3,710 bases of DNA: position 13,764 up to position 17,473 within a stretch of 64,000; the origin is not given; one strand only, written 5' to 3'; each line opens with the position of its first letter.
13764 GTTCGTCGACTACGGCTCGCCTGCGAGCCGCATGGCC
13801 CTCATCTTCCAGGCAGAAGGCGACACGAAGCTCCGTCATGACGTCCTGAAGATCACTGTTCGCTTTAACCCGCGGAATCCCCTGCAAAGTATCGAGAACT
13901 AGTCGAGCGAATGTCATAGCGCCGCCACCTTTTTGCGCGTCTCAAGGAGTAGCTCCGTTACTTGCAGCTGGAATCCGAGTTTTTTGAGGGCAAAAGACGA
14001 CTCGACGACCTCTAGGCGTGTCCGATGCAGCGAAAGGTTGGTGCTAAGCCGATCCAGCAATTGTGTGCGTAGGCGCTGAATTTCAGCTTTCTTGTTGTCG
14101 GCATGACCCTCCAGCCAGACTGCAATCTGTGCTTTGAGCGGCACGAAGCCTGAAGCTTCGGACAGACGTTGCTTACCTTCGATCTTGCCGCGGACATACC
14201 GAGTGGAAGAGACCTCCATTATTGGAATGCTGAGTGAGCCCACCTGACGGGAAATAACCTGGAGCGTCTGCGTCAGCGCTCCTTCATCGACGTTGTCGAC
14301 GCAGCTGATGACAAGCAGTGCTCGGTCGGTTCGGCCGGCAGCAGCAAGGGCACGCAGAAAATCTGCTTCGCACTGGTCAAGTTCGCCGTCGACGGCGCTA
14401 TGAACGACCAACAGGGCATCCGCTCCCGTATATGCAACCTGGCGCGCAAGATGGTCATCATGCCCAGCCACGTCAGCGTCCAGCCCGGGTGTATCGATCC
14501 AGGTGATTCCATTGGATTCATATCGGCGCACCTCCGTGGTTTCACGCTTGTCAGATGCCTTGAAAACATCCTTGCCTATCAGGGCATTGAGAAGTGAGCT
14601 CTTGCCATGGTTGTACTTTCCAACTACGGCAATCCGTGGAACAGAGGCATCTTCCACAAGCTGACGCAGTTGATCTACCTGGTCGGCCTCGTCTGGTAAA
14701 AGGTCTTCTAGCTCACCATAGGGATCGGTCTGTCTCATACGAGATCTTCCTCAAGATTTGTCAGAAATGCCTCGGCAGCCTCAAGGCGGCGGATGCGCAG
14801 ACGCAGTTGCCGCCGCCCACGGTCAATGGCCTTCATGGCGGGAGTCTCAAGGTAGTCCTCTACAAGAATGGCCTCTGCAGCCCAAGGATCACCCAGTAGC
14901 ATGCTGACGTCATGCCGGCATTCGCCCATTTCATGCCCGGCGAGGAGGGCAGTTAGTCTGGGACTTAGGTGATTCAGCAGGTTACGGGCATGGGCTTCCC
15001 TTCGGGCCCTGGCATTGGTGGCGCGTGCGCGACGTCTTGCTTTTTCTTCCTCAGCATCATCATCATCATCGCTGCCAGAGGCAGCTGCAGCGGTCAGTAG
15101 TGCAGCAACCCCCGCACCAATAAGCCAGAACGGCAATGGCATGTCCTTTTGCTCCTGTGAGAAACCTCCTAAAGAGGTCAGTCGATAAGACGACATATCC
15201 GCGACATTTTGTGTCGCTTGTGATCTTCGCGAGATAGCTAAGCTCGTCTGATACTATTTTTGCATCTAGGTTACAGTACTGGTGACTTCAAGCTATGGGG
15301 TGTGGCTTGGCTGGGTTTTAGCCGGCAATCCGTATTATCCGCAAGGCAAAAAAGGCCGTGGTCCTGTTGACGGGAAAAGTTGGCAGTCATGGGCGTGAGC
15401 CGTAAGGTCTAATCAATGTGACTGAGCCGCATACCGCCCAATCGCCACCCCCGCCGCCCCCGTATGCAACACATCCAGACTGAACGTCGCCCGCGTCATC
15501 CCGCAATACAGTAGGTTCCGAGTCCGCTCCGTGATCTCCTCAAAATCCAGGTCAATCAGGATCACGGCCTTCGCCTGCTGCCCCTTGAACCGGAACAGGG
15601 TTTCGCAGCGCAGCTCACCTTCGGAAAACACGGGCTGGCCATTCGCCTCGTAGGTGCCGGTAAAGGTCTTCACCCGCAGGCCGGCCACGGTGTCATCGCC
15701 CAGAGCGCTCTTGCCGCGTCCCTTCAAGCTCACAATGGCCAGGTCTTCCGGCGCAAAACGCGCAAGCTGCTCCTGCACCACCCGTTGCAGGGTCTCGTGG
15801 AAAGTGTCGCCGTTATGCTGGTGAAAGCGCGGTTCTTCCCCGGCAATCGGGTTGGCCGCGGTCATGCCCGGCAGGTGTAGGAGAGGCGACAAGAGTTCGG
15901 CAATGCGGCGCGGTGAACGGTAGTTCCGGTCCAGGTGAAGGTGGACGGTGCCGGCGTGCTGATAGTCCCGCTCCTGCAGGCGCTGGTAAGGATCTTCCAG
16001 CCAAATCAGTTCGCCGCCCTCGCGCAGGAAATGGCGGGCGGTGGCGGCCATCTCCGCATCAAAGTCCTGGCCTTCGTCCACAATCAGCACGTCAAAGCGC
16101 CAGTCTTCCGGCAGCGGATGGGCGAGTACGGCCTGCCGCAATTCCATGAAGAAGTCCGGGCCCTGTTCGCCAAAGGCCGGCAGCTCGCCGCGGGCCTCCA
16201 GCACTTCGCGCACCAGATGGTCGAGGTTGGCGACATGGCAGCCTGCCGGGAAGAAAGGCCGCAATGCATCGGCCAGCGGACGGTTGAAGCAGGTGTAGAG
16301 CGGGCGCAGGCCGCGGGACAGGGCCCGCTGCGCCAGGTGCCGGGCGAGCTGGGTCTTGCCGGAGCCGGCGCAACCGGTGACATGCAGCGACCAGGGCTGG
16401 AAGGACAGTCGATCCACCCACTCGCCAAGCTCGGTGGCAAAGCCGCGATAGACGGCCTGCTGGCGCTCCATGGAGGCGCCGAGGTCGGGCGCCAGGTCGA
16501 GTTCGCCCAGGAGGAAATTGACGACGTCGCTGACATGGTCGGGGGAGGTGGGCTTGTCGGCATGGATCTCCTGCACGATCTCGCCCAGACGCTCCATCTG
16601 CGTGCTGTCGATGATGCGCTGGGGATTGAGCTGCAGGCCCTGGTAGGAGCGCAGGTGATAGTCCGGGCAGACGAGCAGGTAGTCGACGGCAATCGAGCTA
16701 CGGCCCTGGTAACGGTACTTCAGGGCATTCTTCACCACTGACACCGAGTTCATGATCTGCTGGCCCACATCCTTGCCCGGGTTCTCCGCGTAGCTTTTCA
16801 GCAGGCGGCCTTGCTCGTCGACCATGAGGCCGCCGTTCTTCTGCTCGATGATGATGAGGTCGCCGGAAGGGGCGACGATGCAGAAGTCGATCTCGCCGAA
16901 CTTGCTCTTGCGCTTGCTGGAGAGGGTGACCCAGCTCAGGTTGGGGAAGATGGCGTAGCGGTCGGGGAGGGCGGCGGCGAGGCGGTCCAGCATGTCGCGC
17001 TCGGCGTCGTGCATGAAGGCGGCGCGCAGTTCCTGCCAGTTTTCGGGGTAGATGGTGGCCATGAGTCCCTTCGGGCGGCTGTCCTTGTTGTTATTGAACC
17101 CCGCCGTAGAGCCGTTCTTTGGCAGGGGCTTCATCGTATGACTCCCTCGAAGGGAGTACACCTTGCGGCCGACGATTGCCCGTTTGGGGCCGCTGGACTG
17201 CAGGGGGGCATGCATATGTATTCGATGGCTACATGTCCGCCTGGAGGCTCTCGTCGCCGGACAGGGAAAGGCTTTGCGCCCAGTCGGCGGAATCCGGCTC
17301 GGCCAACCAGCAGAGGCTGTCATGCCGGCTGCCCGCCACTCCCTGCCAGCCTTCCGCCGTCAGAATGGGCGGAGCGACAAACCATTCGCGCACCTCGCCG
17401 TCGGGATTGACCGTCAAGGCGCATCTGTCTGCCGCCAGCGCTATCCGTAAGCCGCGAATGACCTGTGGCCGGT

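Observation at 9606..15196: Six-gene operon with three dynamin-like GTPases interleaved with small membrane and helical proteins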

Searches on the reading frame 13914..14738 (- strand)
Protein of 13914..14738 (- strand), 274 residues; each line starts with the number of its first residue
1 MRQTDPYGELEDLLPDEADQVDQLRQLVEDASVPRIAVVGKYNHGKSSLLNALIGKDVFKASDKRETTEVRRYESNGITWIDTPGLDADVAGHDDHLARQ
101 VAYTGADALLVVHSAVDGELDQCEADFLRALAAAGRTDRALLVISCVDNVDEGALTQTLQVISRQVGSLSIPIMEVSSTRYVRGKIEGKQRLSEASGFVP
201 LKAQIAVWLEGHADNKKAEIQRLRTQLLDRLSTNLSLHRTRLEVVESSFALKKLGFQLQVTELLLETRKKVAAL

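Call 3: search_protein_families(library=pfam, proteins=[window:13914-14738:-], max_evalue=0.01)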
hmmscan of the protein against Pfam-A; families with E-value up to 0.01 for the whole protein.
window:13914-14738:- (274 aa): 9 families
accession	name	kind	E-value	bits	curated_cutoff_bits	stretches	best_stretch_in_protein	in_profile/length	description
PF01926.29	MMR_HSR1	-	6.3e-14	52.5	21.9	1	35-130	1-99/113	50S ribosome-binding GTPase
PF00350.29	Dynamin_N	-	2.6e-13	50.8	27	2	36-67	1-32/168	Dynamin family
PF04548.22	AIG1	-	9.2e-09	35.4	27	1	35-131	2-107/212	AIG1 family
PF03193.22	RsgA_GTPase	-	1.2e-06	28.9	30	1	19-87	92-169/174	RsgA GTPase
PF00009.33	GTP_EFTU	-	2.4e-05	24.4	26.5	0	33-63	3-33/188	Elongation factor Tu GTP binding domain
PF09439.16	SRPRB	-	3.6e-05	23.6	25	1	32-162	2-130/178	Signal recognition particle receptor beta subunit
PF02421.24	FeoB_N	-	0.00017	21.6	27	1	35-167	2-135/156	Ferrous iron transport protein B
PF02263.25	GBP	-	0.0057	16.3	21.1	0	28-57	16-45/264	Guanylate-binding protein, N-terminal domain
PF20693.3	YobI-ATPase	-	0.0066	16.5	27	1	22-54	3-35/363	YobI-like P-loop NTPase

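Call 4: search_protein_families(library=padloc, proteins=[window:13914-14738:-], max_evalue=0.01)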
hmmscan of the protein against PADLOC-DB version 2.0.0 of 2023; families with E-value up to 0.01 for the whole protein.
window:13914-14738:- (274 aa): 3 families
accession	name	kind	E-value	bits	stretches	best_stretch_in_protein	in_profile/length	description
PDLC03839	LeoA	-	1.6e-25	88.3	1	14-152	38-180/559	-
PDLC03841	LeoBC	-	1.3e-09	35.8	1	29-130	73-173/601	-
PDLC03840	LeoA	-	0.00027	18.1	1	16-92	37-118/577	-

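Call 5: search_protein_families(library=ncbifam, proteins=[window:13914-14738:-], max_evalue=0.01)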
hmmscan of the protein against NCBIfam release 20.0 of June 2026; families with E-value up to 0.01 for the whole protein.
window:13914-14738:- (274 aa): 24 families
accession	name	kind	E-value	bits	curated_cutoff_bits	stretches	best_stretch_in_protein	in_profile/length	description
NF000908.1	PRK00089.1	equivalog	6.9e-13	48.5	237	1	36-167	6-141/291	GTPase Era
TIGR03594.1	GTPase_EngA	equivalog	5.5e-10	38.8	306.7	1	34-154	1-125/432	ribosome biogenesis GTPase Der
TIGR00436.1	era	equivalog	2.4e-09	36.9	116.25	1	35-177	2-145/270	GTPase Era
NF002828.0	PRK03003.1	equivalog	3.1e-09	36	631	1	24-150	31-161/477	ribosome biogenesis GTPase Der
TIGR00231.1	small_GTP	domain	8.3e-09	35.4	42.5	1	34-107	4-78/164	GTP-binding protein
TIGR03598.1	GTPase_YsxC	equivalog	5.8e-08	32.6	124.45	1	23-179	9-173/186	ribosome biogenesis GTP-binding protein YihA/YsxC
TIGR03918.1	GTP_HydF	equivalog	6.9e-08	31.7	325.55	1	32-153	6-131/392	[FeFe] hydrogenase H-cluster maturation GTPase HydF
NF007071.0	PRK09518.1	equivalog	2.5e-07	29.6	953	1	29-136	267-380/706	bifunctional cytidylate kinase/GTPase Der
TIGR03596.1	GTPase_YlqF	equivalog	2.2e-06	27.3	208.2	1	33-86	118-173/276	ribosome biogenesis GTPase YlqF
NF041922.1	DLP_LeoA_gen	subfamily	9.1e-06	24.9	325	1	33-89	49-108/532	LeoA/HP0731 family dynamin-like GTPase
TIGR03156.1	GTP_HflX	equivalog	2.2e-05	23.5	216.75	1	18-61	174-217/351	GTPase HflX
NF008280.0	PRK11058.1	equivalog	3.2e-05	22.9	441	1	18-64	182-228/426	ribosome rescue GTPase HflX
TIGR00450.1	mnmE_trmE_thdF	equivalog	5.6e-05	22.4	252.6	1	22-68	201-244/446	tRNA uridine-5-carboxymethylaminomethyl(34) synthesis GTPase MnmE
TIGR03597.1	GTPase_YqeH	equivalog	6.9e-05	22.2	297.4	1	20-86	141-215/361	ribosome biogenesis GTPase YqeH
NF012011.0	PRK15467.1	equivalog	8.6e-05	22.3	258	1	35-177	3-128/159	ethanolamine utilization acetate kinase EutP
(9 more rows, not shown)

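Call 13: search_solved_structures(query=window:13914-14738:-, max_evalue=0.01)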
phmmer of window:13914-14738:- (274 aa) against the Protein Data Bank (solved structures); distinct sequences matched with E-value up to 0.01: 43.
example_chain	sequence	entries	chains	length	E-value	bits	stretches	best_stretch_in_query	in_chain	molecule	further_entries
7am2_BU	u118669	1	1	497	2.9e-10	43.5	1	4-137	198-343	GTPase Der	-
7aoi_XL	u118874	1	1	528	5.3e-09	39.3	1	9-160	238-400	GTP-binding protein, putative,mt-EngA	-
6yxx_EA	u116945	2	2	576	7.2e-09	38.9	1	9-160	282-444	mt-EngA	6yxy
1ega_A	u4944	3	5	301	5.6e-07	32.7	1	35-173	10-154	PROTEIN (GTP-BINDING PROTEIN ERA) | GTP-binding protein era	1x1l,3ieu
1x18_X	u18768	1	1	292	6.7e-07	32.4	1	36-173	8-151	GTP-binding protein era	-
4dcs_A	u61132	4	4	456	1.9e-06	30.9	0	10-152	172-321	GTP-BINDING PROTEIN ENGA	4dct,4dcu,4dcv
2hjg_A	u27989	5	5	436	2.2e-06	30.8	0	10-153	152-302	GTP-binding protein engA | GTPase Der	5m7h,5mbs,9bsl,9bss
9bs0_W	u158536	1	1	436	2.8e-06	30.4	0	11-153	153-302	GTPase Der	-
5dn8_A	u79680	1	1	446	4.4e-06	29.8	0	11-87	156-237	GTPase Der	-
6xrs_A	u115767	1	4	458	4.6e-06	29.7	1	29-171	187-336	GTPase Der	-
3j8g_X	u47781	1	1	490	1.3e-05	28.3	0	33-151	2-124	GTPase Der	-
3qq5_A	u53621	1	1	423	1.6e-05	27.9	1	29-115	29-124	Small GTP-binding protein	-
6j72_A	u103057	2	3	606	4.1e-05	26.6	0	15-67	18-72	Isoniazid inducible gene protein IniA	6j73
7c1o_A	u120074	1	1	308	4.1e-05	26.6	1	33-131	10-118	GTPase Era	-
3r9w_A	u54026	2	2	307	4.7e-05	26.4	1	33-131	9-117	GTPase Era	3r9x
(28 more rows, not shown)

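Call 75: predict_structure(protein=window:13914-14738:-)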
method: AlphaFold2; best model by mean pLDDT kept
length: 274 residues; sequences in the alignment: 1
mean_pLDDT: 57.1   pTM: 0.44
mean pLDDT of the five models: 57.1, 51.5, 49.4, 46.6, 39.7
residues with pLDDT >= 90: 0; 70-90: 58; 50-70: 120; < 50: 96
segments of 3 or more residues with pLDDT < 50: 1-18, 42-48, 50-68, 85-91, 116-123, 147-153, 165-167, 176-200
pLDDT, mean of each block of 10 residues (from residue 1): 30 39 60 64 47 44 42 60 51 58 67 53 57 66 53 50 50 46 25 32 60 71 80 82 77 81 86 82
secondary structure, 60 per line:
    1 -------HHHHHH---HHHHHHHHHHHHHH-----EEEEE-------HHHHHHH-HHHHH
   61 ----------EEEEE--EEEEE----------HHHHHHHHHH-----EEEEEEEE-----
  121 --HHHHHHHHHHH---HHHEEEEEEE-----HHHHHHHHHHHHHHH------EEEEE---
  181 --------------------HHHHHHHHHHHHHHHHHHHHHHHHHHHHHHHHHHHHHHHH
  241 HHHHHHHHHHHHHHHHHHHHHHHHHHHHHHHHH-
elements in order: H8-13 H17-30 E36-40 H48-54 H56-60 E71-75 E78-82 H93-102 E108-115 H123-133 E140-146 H152-166 E173-177 H201-273

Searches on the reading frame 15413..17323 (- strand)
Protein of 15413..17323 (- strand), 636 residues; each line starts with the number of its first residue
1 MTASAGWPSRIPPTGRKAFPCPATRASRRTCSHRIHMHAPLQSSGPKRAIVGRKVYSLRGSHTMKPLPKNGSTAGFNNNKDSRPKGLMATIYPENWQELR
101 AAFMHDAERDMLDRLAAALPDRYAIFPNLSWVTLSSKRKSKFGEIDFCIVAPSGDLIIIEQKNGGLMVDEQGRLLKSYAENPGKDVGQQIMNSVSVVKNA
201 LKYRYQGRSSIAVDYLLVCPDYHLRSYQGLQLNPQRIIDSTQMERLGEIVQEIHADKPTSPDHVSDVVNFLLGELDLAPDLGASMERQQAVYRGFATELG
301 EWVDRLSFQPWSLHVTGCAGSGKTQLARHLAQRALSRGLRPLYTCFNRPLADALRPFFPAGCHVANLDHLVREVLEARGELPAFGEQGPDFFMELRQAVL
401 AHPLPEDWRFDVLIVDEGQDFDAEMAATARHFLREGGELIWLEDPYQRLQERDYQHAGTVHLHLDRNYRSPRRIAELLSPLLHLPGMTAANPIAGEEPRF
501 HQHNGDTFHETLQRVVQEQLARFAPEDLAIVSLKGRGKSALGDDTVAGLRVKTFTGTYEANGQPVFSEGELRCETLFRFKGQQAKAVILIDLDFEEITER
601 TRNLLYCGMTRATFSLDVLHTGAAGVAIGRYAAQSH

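Call 3: search_protein_families(library=pfam, proteins=[window:15413-17323:-], max_evalue=0.01)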
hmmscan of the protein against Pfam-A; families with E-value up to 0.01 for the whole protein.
window:15413-17323:- (636 aa): 8 families
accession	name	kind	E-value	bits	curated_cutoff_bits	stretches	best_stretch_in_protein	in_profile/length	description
PF13538.12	UvrD_C_2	-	1.6e-09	38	27.4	1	572-613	3-46/52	UvrD-like helicase C-terminal domain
PF13401.12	AAA_22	-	3.1e-07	31.2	27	1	313-434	8-109/130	AAA domain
PF08378.17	NERD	-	2.5e-06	28.4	22.1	1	106-218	4-109/111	Nuclease-related domain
PF01443.25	Viral_helicase1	-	2.5e-06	27.9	21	0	314-334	2-22/228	Viral superfamily 1 RNA helicase core domain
PF13191.12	AAA_16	-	4e-06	27.9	32.6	1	309-435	23-158/167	AAA ATPase domain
PF13245.12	AAA_19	-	0.0012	19.5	25.1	0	313-447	14-128/134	AAA domain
PF13238.12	AAA_18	-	0.0041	18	29.4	0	315-340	3-27/128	AAA domain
PF20720.3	nSTAND3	-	0.0097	16.1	27.2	0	315-344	22-51/155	Novel STAND NTPase 3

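Call 4: search_protein_families(library=padloc, proteins=[window:15413-17323:-], max_evalue=0.01)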
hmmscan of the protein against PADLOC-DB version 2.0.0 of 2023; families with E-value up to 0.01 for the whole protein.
window:15413-17323:- (636 aa): 8 families
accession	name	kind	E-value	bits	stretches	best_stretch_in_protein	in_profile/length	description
PDLC03813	RTasNERD-Hel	-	7.4e-16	56.3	1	104-475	14-366/519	DRT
PDLC01087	C3a187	-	7.3e-09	33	1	314-616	214-539/559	NERD+UvrD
PDLC04140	mad8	-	0.00012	19.7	0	315-340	32-59/314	mads_8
PDLC00129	GajB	-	0.00041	17.1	1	409-516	226-341/594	UrvD helicase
PDLC00113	GajB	-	0.00048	16.8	0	409-497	175-270/579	UrvD helicase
PDLC03002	Helicase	-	0.0011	15.2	0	409-454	330-375/707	-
PDLC00106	GajB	-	0.0044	13.6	0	312-327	18-33/577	UrvD helicase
PDLC00104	GajB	-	0.0052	13.6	0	410-451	166-206/574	UrvD helicase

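Call 5: search_protein_families(library=ncbifam, proteins=[window:15413-17323:-], max_evalue=0.01)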
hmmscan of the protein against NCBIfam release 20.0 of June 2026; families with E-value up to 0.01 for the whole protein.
window:15413-17323:- (636 aa): 4 families
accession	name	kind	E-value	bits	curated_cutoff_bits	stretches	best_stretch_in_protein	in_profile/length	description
NF047741.1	antiphage_MADS6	equivalog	2.9e-07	29.4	460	1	89-172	2-76/612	methylation-associated defense system protein kinase MAD6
NF041464.1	HelD_BACSU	equivalog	0.00055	18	419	1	450-625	598-768/779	RNA polymerase recycling motor HelD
NF006799.0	PRK09302.1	equivalog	0.0062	15.1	408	1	308-356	271-319/515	circadian clock protein KaiC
TIGR02640.1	gas_vesic_GvpN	equivalog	0.0073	15.8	266.8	0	311-333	22-44/262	gas vesicle protein GvpN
